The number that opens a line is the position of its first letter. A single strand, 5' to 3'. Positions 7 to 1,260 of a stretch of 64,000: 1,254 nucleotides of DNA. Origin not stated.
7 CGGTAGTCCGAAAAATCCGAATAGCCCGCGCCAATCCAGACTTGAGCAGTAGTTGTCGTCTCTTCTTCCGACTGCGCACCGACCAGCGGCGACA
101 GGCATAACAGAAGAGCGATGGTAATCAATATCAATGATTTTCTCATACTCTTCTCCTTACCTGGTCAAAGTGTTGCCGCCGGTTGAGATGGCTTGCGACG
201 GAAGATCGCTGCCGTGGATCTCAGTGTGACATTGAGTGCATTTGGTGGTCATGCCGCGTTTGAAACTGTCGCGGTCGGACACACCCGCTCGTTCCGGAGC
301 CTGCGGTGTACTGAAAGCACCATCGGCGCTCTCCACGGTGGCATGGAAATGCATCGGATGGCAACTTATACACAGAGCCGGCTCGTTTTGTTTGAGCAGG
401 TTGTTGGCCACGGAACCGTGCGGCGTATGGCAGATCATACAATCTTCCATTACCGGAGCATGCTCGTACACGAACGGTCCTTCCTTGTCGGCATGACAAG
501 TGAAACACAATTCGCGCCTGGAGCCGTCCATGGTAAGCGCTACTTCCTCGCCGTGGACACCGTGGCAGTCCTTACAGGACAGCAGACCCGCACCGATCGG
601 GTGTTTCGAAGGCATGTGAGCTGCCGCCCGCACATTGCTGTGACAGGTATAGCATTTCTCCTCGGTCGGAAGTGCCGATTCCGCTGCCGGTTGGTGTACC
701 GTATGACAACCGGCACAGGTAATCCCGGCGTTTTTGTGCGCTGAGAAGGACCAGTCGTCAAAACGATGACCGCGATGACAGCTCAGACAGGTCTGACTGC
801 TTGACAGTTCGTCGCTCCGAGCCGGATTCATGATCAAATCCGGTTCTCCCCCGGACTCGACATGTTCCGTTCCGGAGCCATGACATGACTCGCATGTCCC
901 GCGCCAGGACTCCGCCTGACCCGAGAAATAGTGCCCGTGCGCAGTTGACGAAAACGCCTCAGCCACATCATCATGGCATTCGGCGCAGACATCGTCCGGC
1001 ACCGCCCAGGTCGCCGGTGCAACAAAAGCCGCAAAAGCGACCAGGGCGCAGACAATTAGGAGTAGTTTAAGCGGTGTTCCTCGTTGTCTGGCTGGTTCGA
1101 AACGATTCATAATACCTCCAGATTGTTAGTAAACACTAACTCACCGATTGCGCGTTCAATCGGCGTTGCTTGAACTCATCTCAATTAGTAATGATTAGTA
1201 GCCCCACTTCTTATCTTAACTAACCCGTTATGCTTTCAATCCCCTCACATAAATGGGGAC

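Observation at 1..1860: TetR-gated decahaem cytochrome module with two identical operator palindromes; possible porin-cytochrome (MtrAB/PioAB-like) conduit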

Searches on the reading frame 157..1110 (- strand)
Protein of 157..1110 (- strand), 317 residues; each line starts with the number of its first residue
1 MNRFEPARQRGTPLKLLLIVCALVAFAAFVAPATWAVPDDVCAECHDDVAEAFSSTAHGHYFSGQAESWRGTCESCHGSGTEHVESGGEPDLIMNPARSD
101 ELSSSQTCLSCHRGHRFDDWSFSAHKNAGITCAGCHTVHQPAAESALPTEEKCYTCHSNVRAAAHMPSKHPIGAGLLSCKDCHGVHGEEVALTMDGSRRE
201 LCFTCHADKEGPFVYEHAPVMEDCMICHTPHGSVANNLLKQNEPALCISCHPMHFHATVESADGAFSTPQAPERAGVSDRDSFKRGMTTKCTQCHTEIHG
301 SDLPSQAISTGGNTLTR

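Call 3: search_protein_families(library=ncbifam, proteins=[window:157-1110:-], max_evalue=0.01)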
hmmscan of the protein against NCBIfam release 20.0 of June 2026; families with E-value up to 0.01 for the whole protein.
window:157-1110:- (317 aa): 10 families
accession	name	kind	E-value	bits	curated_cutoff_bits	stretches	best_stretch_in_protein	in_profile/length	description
NF041028.1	decahem_GSU2203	exception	1.5e-96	323.4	325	1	36-317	33-317/317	GSU2203 family decaheme c-type cytochrome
TIGR03508.1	decahem_SO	subfamily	2.1e-67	227.3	192.2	1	40-304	3-257/258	DmsE family decaheme c-type cytochrome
TIGR01905.1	paired_CXXCH_1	subfamily_domain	1.7e-21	75.8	25.2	2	217-252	1-37/41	doubled CXXCH domain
NF008659.0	PRK11659.1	equivalog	8.2e-12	45.2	184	2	38-165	45-175/188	cytochrome c nitrite reductase pentaheme subunit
TIGR03146.1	cyt_nit_nrfB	equivalog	7.1e-10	39.3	166.6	2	38-160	10-144/145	cytochrome c nitrite reductase pentaheme subunit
TIGR03153.1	cytochr_NrfH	equivalog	2.7e-08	34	134.2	1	94-143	17-66/138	cytochrome c nitrite reductase small subunit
NF047727.1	4hemeCytCCctA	equivalog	1.7e-05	24.9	180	1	150-209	57-107/109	tetraheme c-type cytochrome CctA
NF041198.1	UshA_like_PCGU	equivalog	0.00033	19.3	275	1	72-122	474-518/519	UshA-like (seleno)protein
NF041781.1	mnquin_red_QrcA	equivalog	0.0041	16.7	180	1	121-161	34-75/174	menaquinone reductase multiheme cytochrome c subunit QrcA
NF045722.1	c3_cytochr_TmcA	equivalog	0.0096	15.8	114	0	151-212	58-117/125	acidic tetraheme cytochrome c3 TmcA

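Call 4: search_protein_families(library=pfam, proteins=[window:157-1110:-], max_evalue=0.01)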
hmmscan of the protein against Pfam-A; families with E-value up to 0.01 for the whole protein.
window:157-1110:- (317 aa): 6 families
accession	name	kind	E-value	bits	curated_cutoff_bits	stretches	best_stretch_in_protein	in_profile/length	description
PF09699.15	Paired_CXXCH_1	-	1.1e-25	89.4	20.6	2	217-252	1-37/41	Doubled CXXCH motif (Paired_CXXCH_1)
PF14537.11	Cytochrom_c3_2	-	2.7e-16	60.2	25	1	124-206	1-78/79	Cytochrome c3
PF14522.11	Cytochrome_C7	-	1.1e-10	41.6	24.8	3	175-229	12-67/67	Cytochrome c7 and related cytochrome c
PF22678.1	Cytochrom_c_NrfB-like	-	1.4e-10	42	27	1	73-142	1-71/89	Cytochrome c-type protein NrfB-like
PF22113.1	Mtrc-MtrF_II-IV_dom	-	2.8e-10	40.4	30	2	200-299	7-92/176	Outer membrane cytochrome MtrC/MtrF-like, domains II/IV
PF13435.11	Cytochrome_C554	-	0.0038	18.6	20.8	0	107-184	1-84/84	Cytochrome c554 and c-prime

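Call 6: find_encoding_contigs(protein=window:157-1110:-, flank=10000, max_places=8)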
Protein window:157-1110:- (317 aa): 6 contigs read that carry it; 3 places shown.
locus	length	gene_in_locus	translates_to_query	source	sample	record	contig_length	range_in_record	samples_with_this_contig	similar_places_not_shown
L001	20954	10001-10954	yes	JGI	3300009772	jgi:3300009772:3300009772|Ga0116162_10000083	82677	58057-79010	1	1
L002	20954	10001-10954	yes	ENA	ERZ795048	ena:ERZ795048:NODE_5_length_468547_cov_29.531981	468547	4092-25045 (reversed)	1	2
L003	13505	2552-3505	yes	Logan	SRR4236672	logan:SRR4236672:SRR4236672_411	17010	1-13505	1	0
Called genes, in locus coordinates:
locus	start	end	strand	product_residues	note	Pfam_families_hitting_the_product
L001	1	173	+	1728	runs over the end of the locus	PF08126:Propeptide_C25, PF01364:Peptidase_C25, PF03785:Peptidase_C25_C (weak)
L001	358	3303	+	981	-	PF04371:PAD_porph, PF22544:HYDIN_VesB_CFA65-like_Ig (faint), PF06119:NIDO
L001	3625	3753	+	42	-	-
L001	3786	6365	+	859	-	-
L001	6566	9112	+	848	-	-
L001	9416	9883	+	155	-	-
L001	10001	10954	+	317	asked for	PF14522:Cytochrome_C7 (faint), PF22113:Mtrc-MtrF_II-IV_dom (faint), PF22678:Cytochrom_c_NrfB-like, PF14537:Cytochrom_c3_2, PF09699:Paired_CXXCH_1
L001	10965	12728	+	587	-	-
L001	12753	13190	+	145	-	-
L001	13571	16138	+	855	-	PF14522:Cytochrome_C7 (faint), PF22113:Mtrc-MtrF_II-IV_dom (faint), PF01292:Ni_hydr_CYTB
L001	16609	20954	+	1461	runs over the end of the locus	PF00989:PAS, PF13426:PAS_9, PF00989:PAS, PF08447:PAS_3, PF13426:PAS_9, PF00989:PAS, PF08447:PAS_3, PF08448:PAS_4, +8 more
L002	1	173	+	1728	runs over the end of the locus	PF08126:Propeptide_C25, PF01364:Peptidase_C25, PF03785:Peptidase_C25_C (weak)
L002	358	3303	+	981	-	PF04371:PAD_porph, PF22544:HYDIN_VesB_CFA65-like_Ig (faint), PF06119:NIDO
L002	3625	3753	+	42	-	-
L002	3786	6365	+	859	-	-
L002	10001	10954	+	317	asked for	PF14522:Cytochrome_C7 (faint), PF22113:Mtrc-MtrF_II-IV_dom (faint), PF22678:Cytochrom_c_NrfB-like, PF14537:Cytochrom_c3_2, PF09699:Paired_CXXCH_1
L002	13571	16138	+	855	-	PF14522:Cytochrome_C7 (faint), PF22113:Mtrc-MtrF_II-IV_dom (faint), PF01292:Ni_hydr_CYTB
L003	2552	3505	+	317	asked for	PF14522:Cytochrome_C7 (faint), PF22113:Mtrc-MtrF_II-IV_dom (faint), PF22678:Cytochrom_c_NrfB-like, PF14537:Cytochrom_c3_2, PF09699:Paired_CXXCH_1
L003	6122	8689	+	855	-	PF14522:Cytochrome_C7 (faint), PF22113:Mtrc-MtrF_II-IV_dom (faint), PF01292:Ni_hydr_CYTB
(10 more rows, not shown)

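Call 7: find_homologous_proteins(query=window:157-1110:-)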
Query window:157-1110:- (317 aa): 1047 proteins with E <= 0.001 among 2117 candidates; the best 120 are listed.
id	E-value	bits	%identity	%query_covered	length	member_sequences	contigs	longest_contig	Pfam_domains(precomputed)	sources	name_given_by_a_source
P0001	9.7e-194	661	88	100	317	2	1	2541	PF09699.16,PF14537.12,PF22678.2,PF14522.12,PF22113.2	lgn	-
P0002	2.3e-140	486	66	100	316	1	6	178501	PF09699.16,PF14537.12,PF22678.2,PF14522.12,PF22113.2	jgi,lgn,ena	-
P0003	6.9e-140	484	67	100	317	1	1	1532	PF09699.16,PF14537.12,PF22678.2,PF03264.20,PF14522.12,PF22113.2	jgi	jgi:DmsE family decaheme c-type cytochrome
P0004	1.1e-124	434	64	90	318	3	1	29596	PF09699.16,PF14537.12,PF22678.2,PF14522.12,PF22113.2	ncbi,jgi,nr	ncbi:MAG: DmsE family decaheme c-type cytochrome [FCB group bacterium]|nr:DmsE family decaheme c-typ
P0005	3.2e-124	432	63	90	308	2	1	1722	PF09699.16,PF14537.12,PF13435.12,PF22678.2,PF14522.12,PF22113.2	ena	-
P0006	9.4e-124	431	58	100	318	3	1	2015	PF09699.16,PF14537.12,PF22678.2,PF14522.12,PF22113.2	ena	-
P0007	2.9e-123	429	62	97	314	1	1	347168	PF09699.16,PF14537.12,PF22678.2,PF14522.12,PF22113.2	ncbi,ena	-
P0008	4.8e-123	429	59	98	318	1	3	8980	PF09699.16,PF14537.12,PF22678.2,PF14522.12,PF22113.2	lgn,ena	-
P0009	1.2e-122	427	60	96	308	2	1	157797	PF09699.16,PF14537.12,PF22678.2,PF14522.12,PF22113.2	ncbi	-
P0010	1.8e-122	427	62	95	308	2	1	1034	PF09699.16,PF14537.12,PF22678.2,PF14522.12,PF22113.2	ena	-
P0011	2.9e-121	423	63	90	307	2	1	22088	PF09699.16,PF14537.12,PF22678.2,PF14522.12,PF22113.2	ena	-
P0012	3.6e-121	422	62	96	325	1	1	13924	PF09699.16,PF14537.12,PF22678.2,PF14522.12,PF22113.2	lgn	-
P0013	2.6e-120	420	61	97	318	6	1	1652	PF09699.16,PF14537.12,PF22678.2,PF14522.12,PF22113.2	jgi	jgi:DmsE family decaheme c-type cytochrome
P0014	6.9e-120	418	59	98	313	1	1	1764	PF09699.16,PF14537.12,PF22678.2,PF14522.12,PF22113.2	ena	-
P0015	7.3e-120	418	59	99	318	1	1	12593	PF09699.16,PF14537.12,PF22678.2,PF14522.12,PF22113.2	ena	-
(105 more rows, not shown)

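Call 15: search_protein_families(library=ncbifam, proteins=[L001:10965-12725:+, L001:12729-13187:+, L001:13571-16135:+], max_evalue=0.01)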
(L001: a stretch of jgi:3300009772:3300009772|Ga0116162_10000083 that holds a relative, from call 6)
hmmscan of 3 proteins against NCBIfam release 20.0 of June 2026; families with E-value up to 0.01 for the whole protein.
L001:10965-12725:+ (587 aa): 1 family
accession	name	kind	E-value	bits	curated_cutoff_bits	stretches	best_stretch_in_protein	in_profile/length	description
NF041027.1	GSU2204_Se_pt_1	equivalog_domain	3.3e-157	524.8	350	1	11-587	2-580/580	GSU2204 family CXXCH-containing (seleno)protein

L001:12729-13187:+ (153 aa): 0 families

L001:13571-16135:+ (855 aa): 8 families
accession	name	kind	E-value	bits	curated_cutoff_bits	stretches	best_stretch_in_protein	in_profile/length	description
TIGR01583.1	formate-DH-gamm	equivalog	7.4e-40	137.1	115.85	1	627-821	2-202/204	formate dehydrogenase subunit gamma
NF007924.0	PRK10639.1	equivalog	9.1e-22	77.8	341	1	626-823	6-205/211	formate dehydrogenase cytochrome b556 subunit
NF007558.0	PRK10179.1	equivalog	2.5e-19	69.8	339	1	629-827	9-211/217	formate dehydrogenase-N subunit gamma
TIGR04314.1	methano7heme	equivalog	3.1e-16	59.3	250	1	189-433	105-362/494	methanogenesis multiheme c-type cytochrome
TIGR04315.1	octaheme_Shew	subfamily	2e-09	37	375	1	183-372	89-258/440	tetrathionate reductase family octaheme c-type cytochrome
NF008659.0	PRK11659.1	equivalog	1.3e-05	25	184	1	262-364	45-142/188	cytochrome c nitrite reductase pentaheme subunit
TIGR03508.1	decahem_SO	subfamily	0.0013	18.3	192.2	1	263-364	2-101/258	DmsE family decaheme c-type cytochrome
TIGR03146.1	cyt_nit_nrfB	equivalog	0.0027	18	166.6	0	263-365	11-117/145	cytochrome c nitrite reductase pentaheme subunit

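Call 16: search_protein_families(library=pfam, proteins=[L001:10965-12725:+, L001:12729-13187:+, L001:13571-16135:+], max_evalue=0.1)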
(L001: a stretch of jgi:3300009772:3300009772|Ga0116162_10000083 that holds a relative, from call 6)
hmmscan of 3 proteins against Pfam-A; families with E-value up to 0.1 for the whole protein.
L001:10965-12725:+ (587 aa): 2 families
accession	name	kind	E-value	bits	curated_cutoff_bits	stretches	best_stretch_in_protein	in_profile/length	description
PF00593.30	TonB_dep_Rec_b-barrel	-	0.0064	16.8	27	1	516-573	178-241/436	TonB dependent receptor-like, beta-barrel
PF09630.15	DUF2024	-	0.064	13.6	27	0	168-220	17-71/81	Domain of unknown function (DUF2024)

L001:12729-13187:+ (153 aa): 3 families
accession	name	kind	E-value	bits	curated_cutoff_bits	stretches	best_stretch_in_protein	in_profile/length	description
PF13505.12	OMP_b-brl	-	0.0054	17.3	28.7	1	34-133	83-161/175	Outer membrane protein beta-barrel domain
PF02530.20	Porin_2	-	0.036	13.9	22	1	92-132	296-336/357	Porin subfamily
PF11854.14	MtrB_PioB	-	0.083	11.9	23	1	32-133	466-553/635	Putative outer membrane beta-barrel porin, MtrB/PioB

L001:13571-16135:+ (855 aa): 8 families
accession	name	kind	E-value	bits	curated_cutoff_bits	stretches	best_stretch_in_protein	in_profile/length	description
PF01292.26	Ni_hydr_CYTB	-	3.2e-16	60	30.1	1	629-795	1-172/179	Prokaryotic cytochrome b561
PF14522.11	Cytochrome_C7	-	1.4e-07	31.6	24.8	2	264-335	14-66/67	Cytochrome c7 and related cytochrome c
PF22113.1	Mtrc-MtrF_II-IV_dom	-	3.1e-06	27.3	30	0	258-338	76-166/176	Outer membrane cytochrome MtrC/MtrF-like, domains II/IV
PF13435.11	Cytochrome_C554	-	0.0001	23.6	20.8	1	326-364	46-83/84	Cytochrome c554 and c-prime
PF14537.11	Cytochrom_c3_2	-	0.00081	20.3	25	1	290-364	1-64/79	Cytochrome c3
PF02335.20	Cytochrom_C552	-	0.00081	18.9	24.1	1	285-336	234-283/438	Cytochrome c552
PF22678.1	Cytochrom_c_NrfB-like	-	0.0099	16.8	27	0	264-317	34-80/89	Cytochrome c-type protein NrfB-like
PF14358.11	DUF4405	-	0.02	15.9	26.7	0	642-688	7-58/66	Domain of unknown function (DUF4405)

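Call 19: search_solved_structures(query=window:157-1110:-, max_evalue=0.001, show_alignments=1)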
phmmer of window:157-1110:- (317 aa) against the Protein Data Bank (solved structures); distinct sequences matched with E-value up to 0.001: 5.
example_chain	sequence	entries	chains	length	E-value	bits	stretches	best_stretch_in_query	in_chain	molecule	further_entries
6r2q_A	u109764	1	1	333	7.1e-42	147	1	40-306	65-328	Cystathionine beta-synthase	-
2ozy_A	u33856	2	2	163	1.7e-06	30.8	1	37-164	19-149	Cytochrome c-type protein nrfB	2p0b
2k3v_A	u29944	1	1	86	0.00014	24.4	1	131-208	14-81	Tetraheme cytochrome c-type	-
8k9e_A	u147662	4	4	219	0.00023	23.8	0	121-164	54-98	Cytochrome c7-like domain-containing protein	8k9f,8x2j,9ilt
6i5b_A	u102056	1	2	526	0.00057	22.4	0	30-63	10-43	Uncharacterized protein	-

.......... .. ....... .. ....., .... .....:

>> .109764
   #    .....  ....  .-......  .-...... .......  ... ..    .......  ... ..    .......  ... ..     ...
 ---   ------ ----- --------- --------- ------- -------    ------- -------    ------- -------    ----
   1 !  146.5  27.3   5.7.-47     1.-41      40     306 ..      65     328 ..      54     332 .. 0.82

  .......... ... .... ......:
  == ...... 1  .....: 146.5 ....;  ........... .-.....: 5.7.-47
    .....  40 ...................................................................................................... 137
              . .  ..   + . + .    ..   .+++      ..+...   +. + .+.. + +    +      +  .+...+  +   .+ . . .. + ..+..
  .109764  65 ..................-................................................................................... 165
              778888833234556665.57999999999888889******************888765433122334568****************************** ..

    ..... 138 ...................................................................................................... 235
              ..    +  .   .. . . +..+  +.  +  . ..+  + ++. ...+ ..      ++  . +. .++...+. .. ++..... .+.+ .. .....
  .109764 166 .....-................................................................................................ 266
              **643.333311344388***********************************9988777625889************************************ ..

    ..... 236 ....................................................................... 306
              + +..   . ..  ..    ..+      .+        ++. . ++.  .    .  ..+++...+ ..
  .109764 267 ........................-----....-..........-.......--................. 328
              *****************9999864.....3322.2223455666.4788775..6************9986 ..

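Call 20: find_homologous_proteins(query=L001:10965-12725:+)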
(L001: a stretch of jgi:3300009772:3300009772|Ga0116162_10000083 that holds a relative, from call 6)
Query L001:10965-12725:+ (587 aa): 160 proteins with E <= 0.001 among 8000 candidates; the best 120 are listed.
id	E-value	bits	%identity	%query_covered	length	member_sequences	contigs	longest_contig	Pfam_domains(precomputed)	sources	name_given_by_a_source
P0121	0.0e+0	1339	100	100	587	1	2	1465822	-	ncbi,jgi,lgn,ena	-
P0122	0.0e+0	1130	82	100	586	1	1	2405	-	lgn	-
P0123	2.9e-237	807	60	100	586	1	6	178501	-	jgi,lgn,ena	-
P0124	2.7e-210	718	55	100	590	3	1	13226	-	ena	-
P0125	1.2e-198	679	51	100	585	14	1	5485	-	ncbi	-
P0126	3.3e-196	671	53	100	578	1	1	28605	-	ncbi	-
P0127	2.8e-194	665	53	99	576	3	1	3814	-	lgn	-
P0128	1.0e-193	663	54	94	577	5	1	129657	-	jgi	-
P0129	7.2e-191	654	53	99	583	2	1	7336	-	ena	-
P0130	1.9e-187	642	52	99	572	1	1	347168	-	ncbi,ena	-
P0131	2.8e-186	639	51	99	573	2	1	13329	-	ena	-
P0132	5.4e-186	638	53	97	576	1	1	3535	-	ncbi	-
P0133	7.9e-186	637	51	100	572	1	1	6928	-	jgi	-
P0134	1.4e-185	636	51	97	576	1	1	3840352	-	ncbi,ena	-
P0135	1.9e-185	636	52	100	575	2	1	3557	-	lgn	-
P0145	3.8e-182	625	52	100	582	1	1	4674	PF11854.15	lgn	-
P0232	2.5e-157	543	43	100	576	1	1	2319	PF11854.15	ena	-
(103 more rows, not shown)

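Call 36: find_encoding_contigs(protein=P0002, flank=8000, max_places=1)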
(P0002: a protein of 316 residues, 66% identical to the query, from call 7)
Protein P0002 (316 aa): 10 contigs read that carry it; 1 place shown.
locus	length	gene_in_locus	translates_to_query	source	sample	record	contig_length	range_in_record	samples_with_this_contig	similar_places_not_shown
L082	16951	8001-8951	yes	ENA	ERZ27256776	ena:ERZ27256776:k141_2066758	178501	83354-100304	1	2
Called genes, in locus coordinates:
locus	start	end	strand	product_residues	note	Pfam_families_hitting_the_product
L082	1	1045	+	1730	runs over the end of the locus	PF08126:Propeptide_C25, PF01364:Peptidase_C25, PF03785:Peptidase_C25_C (faint), PF21471:Reelin_subrepeat-B (faint)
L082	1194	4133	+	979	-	PF04371:PAD_porph, PF15780:ASH (faint), PF19190:BACON_2 (faint), PF22076:Cep192_D6 (faint), PF22544:HYDIN_VesB_CFA65-like_Ig (faint), PF06119:NIDO (weak)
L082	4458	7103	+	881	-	-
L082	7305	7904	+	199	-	PF00440:TetR_N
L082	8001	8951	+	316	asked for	PF22113:Mtrc-MtrF_II-IV_dom (faint), PF14522:Cytochrome_C7 (faint), PF22678:Cytochrom_c_NrfB-like, PF14537:Cytochrom_c3_2, PF09699:Paired_CXXCH_1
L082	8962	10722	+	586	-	-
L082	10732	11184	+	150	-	-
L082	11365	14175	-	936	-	PF14522:Cytochrome_C7 (faint), PF14537:Cytochrom_c3_2 (faint), PF09699:Paired_CXXCH_1 (faint), PF01292:Ni_hydr_CYTB (weak)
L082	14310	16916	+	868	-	PF22113:Mtrc-MtrF_II-IV_dom (faint), PF13435:Cytochrome_C554 (faint), PF14522:Cytochrome_C7 (faint), PF01292:Ni_hydr_CYTB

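Call 37: find_encoding_contigs(protein=P0001, flank=3000, max_places=1)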
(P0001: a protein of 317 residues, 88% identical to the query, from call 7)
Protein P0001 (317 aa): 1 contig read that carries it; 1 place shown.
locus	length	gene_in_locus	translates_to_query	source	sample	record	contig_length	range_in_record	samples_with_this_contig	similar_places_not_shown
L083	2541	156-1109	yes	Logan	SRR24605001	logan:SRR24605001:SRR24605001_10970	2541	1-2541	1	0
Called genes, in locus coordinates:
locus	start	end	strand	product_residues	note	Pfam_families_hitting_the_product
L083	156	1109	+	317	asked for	PF14522:Cytochrome_C7 (faint), PF22113:Mtrc-MtrF_II-IV_dom (faint), PF22678:Cytochrom_c_NrfB-like, PF14537:Cytochrom_c3_2, PF09699:Paired_CXXCH_1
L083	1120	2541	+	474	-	?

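Call 44: search_solved_structures(query=A4, max_evalue=10)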
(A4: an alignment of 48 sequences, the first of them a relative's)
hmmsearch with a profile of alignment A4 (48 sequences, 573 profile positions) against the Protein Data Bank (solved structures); distinct sequences matched with E-value up to 10: 0.
